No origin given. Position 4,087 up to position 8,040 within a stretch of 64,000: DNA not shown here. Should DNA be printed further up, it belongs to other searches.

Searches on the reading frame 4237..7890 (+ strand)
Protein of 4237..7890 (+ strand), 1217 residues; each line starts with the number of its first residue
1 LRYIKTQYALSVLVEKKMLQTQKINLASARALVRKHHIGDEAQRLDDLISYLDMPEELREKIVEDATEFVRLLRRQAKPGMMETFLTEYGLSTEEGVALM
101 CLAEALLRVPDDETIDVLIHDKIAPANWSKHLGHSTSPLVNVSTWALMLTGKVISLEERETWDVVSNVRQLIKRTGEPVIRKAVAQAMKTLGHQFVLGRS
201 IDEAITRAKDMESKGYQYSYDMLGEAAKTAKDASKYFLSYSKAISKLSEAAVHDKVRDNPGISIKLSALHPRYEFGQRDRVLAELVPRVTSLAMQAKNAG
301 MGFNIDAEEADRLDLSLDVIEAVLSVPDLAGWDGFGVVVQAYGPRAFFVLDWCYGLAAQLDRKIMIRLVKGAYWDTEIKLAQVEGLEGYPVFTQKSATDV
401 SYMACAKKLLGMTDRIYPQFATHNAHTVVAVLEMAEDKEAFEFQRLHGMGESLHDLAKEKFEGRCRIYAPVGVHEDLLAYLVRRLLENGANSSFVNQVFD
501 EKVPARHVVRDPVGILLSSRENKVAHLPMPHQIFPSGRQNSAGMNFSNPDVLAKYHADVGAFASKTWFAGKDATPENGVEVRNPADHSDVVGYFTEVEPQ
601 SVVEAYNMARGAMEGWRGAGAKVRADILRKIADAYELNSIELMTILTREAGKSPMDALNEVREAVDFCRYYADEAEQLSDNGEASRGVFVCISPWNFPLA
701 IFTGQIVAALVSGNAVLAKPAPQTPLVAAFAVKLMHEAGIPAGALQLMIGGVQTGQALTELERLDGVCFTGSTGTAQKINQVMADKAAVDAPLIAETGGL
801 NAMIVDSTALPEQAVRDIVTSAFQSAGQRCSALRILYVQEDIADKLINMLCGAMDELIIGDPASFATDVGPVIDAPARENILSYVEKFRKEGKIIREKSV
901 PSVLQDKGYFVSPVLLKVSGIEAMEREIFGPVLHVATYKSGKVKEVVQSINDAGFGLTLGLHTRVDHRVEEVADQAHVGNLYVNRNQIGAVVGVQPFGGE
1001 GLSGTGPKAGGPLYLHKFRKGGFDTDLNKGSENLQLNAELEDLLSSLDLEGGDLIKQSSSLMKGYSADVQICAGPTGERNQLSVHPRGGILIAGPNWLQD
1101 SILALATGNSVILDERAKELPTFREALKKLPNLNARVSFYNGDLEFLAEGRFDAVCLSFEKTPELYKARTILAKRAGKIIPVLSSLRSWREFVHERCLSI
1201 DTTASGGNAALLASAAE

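Call 36: search_protein_families(library=ncbifam, proteins=[window:4237-7890:+], max_evalue=1e-10)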
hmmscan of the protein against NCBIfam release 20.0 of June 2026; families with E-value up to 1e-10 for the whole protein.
window:4237-7890:+ (1217 aa): 40 families (the best 25 are shown)
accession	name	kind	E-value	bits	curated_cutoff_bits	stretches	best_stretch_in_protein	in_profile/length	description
NF008869.0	PRK11904.1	equivalog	0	1410.2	747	1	22-1020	6-1020/1042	bifunctional proline dehydrogenase/L-glutamate gamma-semialdehyde dehydrogenase PutA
NF008772.0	PRK11809.1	equivalog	0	1287.4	1750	1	29-1213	91-1316/1318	trifunctional transcriptional regulator/proline dehydrogenase/L-glutamate gamma-semialdehyde dehydrogenase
TIGR01238.1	D1pyr5carbox3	equivalog_domain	1.8e-189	630.5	485.2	1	533-1019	2-496/500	L-glutamate gamma-semialdehyde dehydrogenase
NF002852.0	PRK03137.1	subfamily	2.1e-100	336.9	648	1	569-1019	42-505/514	L-glutamate gamma-semialdehyde dehydrogenase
TIGR01237.1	D1pyr5carbox2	equivalog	3.9e-98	329.4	659.65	1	569-1018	38-501/511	L-glutamate gamma-semialdehyde dehydrogenase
NF006916.0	PRK09407.1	equivalog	6.8e-70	236.1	521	1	574-1010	31-477/526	succinic semialdehyde dehydrogenase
NF006992.0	PRK09457.1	subfamily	2.1e-69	234.4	514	1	566-1005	8-450/487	succinylglutamate-semialdehyde dehydrogenase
NF042993.1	AlphKGSA_gudD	equivalog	1e-66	225.6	770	1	574-1003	16-457/481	alpha-ketoglutaric semialdehyde dehydrogenase GucD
NF052305.1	DioxValDhHalo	equivalog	1.6e-63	215.3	750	1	573-1000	16-454/483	2,5-dioxovalerate dehydrogenase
NF010000.0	PRK13473.1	subfamily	2.9e-63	214.2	615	1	576-1006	16-453/475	aminobutyraldehyde dehydrogenase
NF040792.1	glyc_ald_dh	equivalog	1e-62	212.7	760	1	571-1010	10-461/488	D-glyceraldehyde dehydrogenase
TIGR01804.1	BADH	equivalog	1e-62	212.1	668.6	1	576-1009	12-455/467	betaine-aldehyde dehydrogenase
TIGR01236.1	D1pyr5carbox1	equivalog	1.3e-62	212.1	613.6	1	570-1018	38-511/533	L-glutamate gamma-semialdehyde dehydrogenase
TIGR03240.1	arg_catab_astD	equivalog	1.7e-62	211.8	579.3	1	566-1005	6-448/484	succinylglutamate-semialdehyde dehydrogenase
NF050084.1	pip_6_carb_DH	equivalog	2.4e-61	208.1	730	1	583-1011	3-446/475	L-piperidine-6-carboxylate dehydrogenase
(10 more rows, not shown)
